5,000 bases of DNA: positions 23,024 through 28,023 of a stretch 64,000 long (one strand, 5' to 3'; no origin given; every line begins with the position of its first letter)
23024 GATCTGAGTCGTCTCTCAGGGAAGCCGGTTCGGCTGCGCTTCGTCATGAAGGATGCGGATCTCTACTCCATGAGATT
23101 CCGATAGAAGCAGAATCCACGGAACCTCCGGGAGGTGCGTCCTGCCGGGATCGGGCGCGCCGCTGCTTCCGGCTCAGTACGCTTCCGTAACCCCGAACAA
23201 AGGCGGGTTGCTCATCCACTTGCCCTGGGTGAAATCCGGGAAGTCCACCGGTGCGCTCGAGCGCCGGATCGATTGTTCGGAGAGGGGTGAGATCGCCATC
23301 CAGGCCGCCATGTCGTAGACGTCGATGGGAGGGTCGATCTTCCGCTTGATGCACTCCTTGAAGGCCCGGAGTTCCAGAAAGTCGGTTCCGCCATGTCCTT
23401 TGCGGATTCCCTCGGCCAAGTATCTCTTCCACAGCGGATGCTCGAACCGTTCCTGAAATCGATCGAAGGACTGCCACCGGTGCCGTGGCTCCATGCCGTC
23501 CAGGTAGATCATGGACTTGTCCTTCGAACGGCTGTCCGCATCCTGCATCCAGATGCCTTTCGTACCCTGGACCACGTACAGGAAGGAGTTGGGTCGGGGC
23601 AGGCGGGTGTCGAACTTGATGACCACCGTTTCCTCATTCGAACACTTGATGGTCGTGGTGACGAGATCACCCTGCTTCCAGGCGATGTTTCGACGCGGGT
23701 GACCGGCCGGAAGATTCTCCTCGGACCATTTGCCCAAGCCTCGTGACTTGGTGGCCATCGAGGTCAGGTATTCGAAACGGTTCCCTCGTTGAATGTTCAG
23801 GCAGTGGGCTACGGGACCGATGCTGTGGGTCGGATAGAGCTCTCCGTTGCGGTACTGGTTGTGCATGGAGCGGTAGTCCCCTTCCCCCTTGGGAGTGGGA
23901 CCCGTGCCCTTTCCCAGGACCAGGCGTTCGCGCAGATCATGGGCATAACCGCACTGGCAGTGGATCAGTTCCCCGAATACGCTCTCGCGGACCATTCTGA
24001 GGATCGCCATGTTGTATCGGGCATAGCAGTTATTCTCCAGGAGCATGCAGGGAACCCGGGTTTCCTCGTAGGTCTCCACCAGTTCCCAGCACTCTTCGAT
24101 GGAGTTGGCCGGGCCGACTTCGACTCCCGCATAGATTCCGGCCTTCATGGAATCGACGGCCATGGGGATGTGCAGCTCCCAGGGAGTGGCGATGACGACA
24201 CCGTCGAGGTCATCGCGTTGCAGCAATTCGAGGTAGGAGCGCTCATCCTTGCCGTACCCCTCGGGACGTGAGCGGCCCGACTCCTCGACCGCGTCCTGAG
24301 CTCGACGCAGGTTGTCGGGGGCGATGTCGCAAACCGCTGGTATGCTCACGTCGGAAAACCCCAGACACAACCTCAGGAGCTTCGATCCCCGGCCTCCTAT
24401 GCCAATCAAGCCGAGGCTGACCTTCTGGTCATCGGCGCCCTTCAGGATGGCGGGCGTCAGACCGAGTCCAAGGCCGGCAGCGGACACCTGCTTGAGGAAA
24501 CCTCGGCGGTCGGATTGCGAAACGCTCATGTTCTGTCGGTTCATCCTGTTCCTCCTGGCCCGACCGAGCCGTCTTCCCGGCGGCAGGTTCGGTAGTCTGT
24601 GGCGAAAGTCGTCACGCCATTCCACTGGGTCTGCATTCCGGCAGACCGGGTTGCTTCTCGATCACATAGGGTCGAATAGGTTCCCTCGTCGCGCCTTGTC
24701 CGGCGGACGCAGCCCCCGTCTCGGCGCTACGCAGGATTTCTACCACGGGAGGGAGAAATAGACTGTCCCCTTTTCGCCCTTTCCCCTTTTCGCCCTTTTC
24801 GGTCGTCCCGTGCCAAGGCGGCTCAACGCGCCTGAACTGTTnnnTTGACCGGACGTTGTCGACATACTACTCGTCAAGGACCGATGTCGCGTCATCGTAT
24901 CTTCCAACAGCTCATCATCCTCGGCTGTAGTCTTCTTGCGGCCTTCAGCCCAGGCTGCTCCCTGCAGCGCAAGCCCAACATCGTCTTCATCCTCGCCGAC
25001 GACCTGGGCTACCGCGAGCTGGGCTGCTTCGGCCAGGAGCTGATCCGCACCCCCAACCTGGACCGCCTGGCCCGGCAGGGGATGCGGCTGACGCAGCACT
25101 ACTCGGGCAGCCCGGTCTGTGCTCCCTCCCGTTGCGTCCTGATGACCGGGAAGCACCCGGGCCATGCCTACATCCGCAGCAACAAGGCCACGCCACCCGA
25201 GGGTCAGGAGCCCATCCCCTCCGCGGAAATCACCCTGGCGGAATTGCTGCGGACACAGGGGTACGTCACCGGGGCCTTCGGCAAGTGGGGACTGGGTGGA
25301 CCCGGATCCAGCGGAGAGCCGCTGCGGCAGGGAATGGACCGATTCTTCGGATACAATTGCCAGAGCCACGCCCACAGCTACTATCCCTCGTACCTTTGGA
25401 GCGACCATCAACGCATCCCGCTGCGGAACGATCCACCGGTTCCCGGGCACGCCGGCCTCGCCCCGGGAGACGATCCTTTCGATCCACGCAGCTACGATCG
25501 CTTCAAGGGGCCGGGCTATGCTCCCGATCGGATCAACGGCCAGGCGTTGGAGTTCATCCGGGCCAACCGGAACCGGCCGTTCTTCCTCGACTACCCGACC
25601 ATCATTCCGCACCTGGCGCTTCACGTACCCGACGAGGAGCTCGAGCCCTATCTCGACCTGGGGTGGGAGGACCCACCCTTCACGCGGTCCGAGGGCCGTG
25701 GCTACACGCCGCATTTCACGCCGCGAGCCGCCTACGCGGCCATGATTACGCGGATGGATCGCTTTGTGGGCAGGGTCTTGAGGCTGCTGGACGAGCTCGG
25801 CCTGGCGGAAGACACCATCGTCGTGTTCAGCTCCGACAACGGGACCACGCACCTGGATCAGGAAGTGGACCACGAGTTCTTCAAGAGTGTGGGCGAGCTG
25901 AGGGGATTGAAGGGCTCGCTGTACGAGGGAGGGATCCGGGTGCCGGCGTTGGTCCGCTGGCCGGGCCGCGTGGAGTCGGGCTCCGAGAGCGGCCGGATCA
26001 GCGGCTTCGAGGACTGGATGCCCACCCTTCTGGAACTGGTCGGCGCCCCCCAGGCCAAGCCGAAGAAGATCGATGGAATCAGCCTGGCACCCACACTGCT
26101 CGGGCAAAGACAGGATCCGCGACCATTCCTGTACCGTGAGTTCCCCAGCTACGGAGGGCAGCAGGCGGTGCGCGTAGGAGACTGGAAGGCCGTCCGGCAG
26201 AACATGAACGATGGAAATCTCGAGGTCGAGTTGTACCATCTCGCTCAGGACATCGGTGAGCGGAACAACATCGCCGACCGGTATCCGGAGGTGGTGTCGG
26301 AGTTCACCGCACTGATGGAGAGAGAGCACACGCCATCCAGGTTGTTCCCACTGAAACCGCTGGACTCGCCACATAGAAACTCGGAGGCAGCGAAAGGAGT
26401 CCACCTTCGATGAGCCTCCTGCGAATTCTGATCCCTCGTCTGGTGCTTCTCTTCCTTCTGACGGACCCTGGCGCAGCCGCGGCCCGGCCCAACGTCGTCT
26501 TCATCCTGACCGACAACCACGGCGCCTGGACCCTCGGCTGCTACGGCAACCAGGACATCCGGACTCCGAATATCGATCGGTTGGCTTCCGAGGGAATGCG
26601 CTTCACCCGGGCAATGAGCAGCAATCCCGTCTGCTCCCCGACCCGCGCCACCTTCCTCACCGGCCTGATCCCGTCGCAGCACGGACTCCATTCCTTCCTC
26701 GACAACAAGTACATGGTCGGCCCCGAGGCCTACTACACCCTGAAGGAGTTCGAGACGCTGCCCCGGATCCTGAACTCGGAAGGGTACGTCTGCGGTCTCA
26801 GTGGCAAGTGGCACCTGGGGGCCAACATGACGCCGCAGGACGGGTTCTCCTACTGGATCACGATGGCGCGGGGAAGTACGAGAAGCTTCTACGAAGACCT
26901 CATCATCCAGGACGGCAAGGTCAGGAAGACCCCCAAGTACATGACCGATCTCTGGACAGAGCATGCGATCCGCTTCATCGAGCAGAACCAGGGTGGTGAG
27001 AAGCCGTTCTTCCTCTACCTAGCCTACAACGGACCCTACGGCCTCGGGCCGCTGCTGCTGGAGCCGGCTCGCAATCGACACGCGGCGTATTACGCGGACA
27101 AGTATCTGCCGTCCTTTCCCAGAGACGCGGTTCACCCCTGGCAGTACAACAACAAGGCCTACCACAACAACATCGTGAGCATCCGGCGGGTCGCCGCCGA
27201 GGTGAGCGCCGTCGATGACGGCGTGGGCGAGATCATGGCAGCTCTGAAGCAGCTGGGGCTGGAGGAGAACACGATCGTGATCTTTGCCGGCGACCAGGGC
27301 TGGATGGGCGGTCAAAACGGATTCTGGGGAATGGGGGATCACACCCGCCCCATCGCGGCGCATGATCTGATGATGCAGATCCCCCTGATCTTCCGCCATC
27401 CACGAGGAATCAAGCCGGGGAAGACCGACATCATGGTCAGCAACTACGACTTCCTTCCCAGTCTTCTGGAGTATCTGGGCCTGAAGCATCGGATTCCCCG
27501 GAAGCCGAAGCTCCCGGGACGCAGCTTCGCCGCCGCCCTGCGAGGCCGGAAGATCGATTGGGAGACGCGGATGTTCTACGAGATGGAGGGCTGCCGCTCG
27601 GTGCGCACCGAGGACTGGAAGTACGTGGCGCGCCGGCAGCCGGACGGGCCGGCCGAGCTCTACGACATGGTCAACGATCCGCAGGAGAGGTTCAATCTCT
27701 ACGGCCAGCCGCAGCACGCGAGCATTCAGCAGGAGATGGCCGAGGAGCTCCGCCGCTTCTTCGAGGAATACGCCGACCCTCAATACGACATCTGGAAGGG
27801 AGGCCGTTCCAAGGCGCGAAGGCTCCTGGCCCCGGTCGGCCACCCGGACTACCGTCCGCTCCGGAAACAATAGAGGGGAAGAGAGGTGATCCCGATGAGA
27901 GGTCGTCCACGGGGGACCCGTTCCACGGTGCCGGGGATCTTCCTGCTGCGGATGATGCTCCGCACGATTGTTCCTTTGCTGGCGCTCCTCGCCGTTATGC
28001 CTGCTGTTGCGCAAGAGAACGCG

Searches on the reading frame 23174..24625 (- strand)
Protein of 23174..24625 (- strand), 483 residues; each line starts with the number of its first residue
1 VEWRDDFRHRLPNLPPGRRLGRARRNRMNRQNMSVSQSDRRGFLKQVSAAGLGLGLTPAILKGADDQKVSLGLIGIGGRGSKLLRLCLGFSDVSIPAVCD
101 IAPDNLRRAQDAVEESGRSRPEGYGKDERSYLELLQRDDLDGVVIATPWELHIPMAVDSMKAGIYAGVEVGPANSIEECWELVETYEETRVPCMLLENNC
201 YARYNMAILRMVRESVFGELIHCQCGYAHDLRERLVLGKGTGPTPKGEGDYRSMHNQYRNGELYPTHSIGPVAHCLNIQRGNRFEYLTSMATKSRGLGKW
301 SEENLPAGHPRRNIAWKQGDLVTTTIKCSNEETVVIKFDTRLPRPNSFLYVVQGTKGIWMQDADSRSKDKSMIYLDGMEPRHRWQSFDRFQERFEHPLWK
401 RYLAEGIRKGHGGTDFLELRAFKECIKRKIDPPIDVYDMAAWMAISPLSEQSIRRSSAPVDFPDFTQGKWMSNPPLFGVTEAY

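Call 26: search_protein_families(library=pfam, proteins=[window:23174-24625:-])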
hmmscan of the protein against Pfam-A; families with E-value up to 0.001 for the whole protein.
window:23174-24625:- (483 aa): 2 families
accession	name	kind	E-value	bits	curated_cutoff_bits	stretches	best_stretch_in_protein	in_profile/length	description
PF21252.2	Glyco_hydro_109_C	-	1.9e-65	220.1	27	1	206-386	1-186/187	Glycosyl hydrolase 109, C-terminal domain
PF01408.29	GFO_IDH_MocA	-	7.1e-06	27.1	24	1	71-194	3-117/120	Oxidoreductase family, NAD-binding Rossmann fold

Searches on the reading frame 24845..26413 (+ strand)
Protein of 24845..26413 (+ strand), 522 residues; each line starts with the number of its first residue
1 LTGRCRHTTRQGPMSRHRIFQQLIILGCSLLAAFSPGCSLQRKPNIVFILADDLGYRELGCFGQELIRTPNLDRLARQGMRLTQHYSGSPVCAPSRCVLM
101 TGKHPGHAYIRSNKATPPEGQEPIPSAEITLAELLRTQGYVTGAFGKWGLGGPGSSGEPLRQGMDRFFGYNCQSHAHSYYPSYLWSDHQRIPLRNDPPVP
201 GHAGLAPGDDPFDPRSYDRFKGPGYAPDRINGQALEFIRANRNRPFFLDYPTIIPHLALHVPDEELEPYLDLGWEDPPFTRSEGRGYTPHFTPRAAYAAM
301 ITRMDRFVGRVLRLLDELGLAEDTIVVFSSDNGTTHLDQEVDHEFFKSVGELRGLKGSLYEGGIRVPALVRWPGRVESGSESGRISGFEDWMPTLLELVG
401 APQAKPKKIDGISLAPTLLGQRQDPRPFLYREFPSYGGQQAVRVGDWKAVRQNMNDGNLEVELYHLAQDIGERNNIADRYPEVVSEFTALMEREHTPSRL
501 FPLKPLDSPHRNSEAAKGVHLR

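Call 26: search_protein_families(library=pfam, proteins=[window:24845-26413:+])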
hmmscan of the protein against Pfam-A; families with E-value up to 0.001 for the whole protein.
window:24845-26413:+ (522 aa): 3 families
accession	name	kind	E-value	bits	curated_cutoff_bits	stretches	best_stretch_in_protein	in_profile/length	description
PF00884.28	Sulfatase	-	4.3e-53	181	25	1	44-400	1-300/301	Sulfatase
PF16347.10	SGSH_C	-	3.2e-11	44.1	29.3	1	358-488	10-145/154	N-sulphoglucosamine sulphohydrolase, C-terminal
PF01663.27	Phosphodiest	-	1.4e-10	41.7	23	1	68-342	19-231/342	Type I phosphodiesterase / nucleotide pyrophosphatase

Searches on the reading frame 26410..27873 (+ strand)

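Call 32: search_protein_families(library=pfam, proteins=[window:26410-27873:+], max_evalue=0.00001)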
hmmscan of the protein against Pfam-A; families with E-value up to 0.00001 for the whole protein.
window:26410-27873:+ (487 aa): 3 families
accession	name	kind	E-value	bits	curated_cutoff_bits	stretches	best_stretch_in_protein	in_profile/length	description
PF00884.28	Sulfatase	-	2.7e-45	155.4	25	1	27-357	1-300/301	Sulfatase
PF16347.10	SGSH_C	-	1.5e-16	61.3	29.3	1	320-449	14-150/154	N-sulphoglucosamine sulphohydrolase, C-terminal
PF01663.27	Phosphodiest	-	9e-11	42.4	23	0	49-100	18-71/342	Type I phosphodiesterase / nucleotide pyrophosphatase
